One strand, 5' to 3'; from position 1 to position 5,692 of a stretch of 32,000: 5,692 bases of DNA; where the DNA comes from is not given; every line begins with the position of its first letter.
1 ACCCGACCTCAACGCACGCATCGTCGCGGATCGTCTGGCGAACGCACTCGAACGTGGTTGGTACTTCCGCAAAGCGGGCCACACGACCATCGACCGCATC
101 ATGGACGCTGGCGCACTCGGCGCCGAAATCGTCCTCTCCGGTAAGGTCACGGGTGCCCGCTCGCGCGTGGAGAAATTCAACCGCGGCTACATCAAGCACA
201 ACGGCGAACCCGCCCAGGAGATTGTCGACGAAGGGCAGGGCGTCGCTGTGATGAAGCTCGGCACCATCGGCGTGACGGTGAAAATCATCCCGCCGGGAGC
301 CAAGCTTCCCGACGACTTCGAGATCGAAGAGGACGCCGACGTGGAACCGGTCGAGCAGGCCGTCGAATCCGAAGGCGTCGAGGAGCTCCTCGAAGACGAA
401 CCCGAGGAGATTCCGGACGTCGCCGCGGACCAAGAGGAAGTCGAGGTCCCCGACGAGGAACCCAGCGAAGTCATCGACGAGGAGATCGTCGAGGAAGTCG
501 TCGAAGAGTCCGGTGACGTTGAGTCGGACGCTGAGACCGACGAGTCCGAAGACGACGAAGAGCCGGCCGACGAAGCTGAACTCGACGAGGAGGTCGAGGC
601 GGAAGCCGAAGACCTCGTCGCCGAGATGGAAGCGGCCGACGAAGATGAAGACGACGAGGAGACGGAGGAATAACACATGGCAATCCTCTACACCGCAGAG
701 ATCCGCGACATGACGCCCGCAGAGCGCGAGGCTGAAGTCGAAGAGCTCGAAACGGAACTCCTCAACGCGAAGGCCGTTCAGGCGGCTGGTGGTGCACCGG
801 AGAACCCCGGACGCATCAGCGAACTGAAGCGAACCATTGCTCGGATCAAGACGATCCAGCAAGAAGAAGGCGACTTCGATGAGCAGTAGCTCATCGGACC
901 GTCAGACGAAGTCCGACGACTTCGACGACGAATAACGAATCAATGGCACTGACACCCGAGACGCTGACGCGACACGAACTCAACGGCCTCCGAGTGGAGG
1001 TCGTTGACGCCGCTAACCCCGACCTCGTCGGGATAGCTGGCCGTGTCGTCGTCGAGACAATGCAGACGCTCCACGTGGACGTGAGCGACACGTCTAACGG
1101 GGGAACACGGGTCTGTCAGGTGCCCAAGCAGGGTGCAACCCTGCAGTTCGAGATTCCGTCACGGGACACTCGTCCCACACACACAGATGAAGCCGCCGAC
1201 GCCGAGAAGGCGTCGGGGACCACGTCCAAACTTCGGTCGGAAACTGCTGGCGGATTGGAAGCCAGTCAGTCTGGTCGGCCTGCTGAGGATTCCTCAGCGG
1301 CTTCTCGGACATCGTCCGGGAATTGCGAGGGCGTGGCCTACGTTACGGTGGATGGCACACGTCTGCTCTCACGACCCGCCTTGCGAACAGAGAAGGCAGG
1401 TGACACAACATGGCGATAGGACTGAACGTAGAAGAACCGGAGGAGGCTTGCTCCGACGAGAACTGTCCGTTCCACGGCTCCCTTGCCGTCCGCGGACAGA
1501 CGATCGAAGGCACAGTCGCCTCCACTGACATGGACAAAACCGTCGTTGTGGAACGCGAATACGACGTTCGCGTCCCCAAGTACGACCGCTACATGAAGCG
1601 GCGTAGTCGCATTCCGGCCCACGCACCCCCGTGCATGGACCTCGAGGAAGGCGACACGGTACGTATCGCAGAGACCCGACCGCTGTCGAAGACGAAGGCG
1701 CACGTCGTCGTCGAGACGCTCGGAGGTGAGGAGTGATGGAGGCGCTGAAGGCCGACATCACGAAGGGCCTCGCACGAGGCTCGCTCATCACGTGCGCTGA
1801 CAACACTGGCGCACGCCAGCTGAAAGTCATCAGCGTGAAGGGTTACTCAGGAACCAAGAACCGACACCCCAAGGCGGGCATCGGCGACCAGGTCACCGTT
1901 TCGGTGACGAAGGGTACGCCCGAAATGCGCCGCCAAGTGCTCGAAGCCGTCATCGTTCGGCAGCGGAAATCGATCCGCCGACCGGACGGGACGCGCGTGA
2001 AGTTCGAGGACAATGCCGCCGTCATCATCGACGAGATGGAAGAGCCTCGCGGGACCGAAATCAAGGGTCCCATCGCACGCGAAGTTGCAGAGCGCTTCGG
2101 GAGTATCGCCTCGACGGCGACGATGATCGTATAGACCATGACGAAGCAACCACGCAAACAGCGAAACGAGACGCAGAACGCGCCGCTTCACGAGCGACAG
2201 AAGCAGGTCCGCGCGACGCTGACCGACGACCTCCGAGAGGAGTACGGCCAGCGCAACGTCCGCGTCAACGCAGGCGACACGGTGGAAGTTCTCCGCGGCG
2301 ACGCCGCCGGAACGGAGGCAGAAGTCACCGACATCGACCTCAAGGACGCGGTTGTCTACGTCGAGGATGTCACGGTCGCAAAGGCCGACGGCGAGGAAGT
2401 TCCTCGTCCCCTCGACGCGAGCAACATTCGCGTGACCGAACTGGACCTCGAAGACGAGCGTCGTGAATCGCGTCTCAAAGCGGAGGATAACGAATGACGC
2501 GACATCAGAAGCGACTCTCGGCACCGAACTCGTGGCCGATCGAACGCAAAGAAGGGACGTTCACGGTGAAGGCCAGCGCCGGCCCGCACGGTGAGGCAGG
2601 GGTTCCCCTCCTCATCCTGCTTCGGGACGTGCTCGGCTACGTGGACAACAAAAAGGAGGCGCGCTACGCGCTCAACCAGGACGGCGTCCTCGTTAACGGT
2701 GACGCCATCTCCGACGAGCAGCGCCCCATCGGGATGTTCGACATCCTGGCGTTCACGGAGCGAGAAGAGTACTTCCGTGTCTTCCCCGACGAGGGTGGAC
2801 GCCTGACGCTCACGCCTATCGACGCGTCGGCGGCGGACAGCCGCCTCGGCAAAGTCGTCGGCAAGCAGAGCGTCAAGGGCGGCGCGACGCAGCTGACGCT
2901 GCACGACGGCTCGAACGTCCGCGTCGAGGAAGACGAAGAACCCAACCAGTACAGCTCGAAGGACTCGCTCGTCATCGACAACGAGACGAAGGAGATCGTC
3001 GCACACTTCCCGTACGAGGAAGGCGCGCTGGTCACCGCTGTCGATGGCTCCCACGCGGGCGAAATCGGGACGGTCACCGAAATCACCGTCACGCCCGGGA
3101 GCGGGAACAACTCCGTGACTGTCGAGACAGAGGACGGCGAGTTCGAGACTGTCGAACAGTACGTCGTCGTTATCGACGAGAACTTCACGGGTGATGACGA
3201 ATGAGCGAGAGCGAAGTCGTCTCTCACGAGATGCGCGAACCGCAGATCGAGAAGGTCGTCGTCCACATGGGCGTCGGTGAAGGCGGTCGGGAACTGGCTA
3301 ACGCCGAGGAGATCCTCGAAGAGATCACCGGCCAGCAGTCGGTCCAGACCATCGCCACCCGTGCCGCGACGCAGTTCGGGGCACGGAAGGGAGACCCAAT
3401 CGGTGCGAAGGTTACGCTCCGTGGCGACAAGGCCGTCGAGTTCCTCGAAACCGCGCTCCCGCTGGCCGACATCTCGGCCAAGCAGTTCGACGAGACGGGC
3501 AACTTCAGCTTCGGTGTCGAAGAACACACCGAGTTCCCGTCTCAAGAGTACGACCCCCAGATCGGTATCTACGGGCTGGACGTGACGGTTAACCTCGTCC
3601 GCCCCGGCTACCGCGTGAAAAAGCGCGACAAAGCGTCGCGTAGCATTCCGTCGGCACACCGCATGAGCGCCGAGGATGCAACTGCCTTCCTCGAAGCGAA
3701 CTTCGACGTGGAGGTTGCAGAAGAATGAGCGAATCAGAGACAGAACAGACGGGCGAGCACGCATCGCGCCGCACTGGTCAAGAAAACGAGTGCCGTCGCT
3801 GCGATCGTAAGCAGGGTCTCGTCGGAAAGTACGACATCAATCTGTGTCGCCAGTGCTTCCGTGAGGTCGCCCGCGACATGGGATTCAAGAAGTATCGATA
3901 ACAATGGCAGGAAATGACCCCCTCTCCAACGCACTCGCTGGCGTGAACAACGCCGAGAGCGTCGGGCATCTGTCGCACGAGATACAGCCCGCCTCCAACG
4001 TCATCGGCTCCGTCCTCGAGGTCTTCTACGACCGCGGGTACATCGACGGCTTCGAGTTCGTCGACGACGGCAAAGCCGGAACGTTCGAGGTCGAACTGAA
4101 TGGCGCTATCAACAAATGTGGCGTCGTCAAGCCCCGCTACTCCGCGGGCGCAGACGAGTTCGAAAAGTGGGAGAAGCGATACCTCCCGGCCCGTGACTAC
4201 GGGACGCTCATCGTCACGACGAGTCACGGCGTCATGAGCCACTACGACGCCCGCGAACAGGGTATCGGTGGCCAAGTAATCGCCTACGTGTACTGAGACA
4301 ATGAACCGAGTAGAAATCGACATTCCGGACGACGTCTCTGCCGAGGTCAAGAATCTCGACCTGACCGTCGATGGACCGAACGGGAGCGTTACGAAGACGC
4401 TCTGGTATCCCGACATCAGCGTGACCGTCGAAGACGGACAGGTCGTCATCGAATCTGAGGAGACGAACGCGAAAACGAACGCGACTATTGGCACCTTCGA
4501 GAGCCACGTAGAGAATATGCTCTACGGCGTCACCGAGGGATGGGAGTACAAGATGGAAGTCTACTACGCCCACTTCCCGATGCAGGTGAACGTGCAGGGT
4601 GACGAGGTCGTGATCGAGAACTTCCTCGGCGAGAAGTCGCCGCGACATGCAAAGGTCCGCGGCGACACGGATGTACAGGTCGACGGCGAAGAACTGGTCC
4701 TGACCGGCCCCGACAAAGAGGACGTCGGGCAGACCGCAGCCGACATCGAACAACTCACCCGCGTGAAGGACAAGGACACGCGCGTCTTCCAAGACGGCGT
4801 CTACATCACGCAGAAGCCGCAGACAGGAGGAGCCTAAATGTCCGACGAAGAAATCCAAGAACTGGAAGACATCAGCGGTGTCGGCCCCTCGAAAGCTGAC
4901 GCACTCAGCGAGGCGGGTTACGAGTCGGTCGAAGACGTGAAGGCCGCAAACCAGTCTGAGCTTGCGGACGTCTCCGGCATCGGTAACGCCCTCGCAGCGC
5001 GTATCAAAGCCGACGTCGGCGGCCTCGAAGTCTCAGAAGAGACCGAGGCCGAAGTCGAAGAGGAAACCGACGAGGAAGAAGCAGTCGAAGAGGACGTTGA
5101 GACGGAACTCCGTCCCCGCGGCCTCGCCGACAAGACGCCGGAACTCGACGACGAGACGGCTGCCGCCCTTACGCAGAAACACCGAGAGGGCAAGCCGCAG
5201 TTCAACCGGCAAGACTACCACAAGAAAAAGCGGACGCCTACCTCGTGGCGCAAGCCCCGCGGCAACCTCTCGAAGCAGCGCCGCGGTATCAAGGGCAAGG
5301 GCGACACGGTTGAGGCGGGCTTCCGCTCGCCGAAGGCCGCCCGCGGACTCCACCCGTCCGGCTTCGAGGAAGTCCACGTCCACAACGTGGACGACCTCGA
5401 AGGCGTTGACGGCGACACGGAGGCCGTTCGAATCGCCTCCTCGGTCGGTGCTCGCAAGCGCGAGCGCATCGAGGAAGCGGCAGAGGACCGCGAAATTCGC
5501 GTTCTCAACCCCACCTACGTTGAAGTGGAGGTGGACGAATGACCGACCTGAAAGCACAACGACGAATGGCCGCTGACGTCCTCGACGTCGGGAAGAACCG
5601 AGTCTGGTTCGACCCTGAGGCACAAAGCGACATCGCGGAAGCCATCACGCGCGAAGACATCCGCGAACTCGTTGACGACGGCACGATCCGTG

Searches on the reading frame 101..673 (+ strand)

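Call 89: search_protein_families(library=pfam, proteins=[window:101-673:+], max_evalue=0.001)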
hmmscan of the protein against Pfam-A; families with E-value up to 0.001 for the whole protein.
window:101-673:+ (190 aa): 1 family
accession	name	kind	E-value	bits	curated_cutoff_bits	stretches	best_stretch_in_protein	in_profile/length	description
PF00189.25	Ribosomal_S3_C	-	1.2e-13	51.9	34.1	1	1-62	23-83/83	Ribosomal protein S3, C-terminal domain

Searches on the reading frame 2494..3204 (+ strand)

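Call 89: search_protein_families(library=pfam, proteins=[window:2494-3204:+], max_evalue=0.001)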
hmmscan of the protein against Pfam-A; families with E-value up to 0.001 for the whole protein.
window:2494-3204:+ (236 aa): 3 families
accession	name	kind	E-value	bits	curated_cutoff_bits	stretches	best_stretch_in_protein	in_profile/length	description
PF00900.26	Ribosomal_S4e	-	1.9e-24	85.7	25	1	91-168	2-75/75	Ribosomal family S4e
PF08071.17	RS4NT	-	1e-14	54.6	27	1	2-32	4-34/37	RS4NT (NUC023) domain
PF00467.35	KOW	-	0.0005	20.2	22.3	0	177-211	2-32/32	KOW motif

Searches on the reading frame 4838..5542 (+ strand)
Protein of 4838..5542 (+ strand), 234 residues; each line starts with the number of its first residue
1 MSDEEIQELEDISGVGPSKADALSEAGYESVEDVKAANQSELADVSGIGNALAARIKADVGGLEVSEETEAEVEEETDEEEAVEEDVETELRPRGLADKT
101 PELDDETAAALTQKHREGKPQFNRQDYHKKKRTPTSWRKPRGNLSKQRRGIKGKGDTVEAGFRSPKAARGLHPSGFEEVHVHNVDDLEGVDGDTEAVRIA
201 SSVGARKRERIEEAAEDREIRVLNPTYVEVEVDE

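Call 89: search_protein_families(library=pfam, proteins=[window:4838-5542:+], max_evalue=0.001)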
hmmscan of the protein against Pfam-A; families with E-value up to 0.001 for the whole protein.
window:4838-5542:+ (234 aa): 6 families
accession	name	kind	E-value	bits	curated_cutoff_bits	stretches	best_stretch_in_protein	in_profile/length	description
PF01655.23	Ribosomal_L32e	-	5.6e-37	126.8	25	1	119-224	1-108/108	Ribosomal protein L32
PF14520.12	HHH_5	-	7.6e-15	55.6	27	1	7-57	2-52/57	Helix-hairpin-helix domain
PF00633.29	HHH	-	2.9e-08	33.6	24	0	30-57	1-28/30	Helix-hairpin-helix motif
PF10391.15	DNA_pol_lambd_f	-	5.1e-07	29.8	29.8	1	7-49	1-43/51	Fingers domain of DNA polymerase lambda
PF12826.13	HHH_2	-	6e-05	23.6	27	1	12-57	8-52/64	Helix-hairpin-helix motif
PF11731.14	Cdd1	-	0.00013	22.5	25.5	0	4-42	3-41/86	Pathogenicity locus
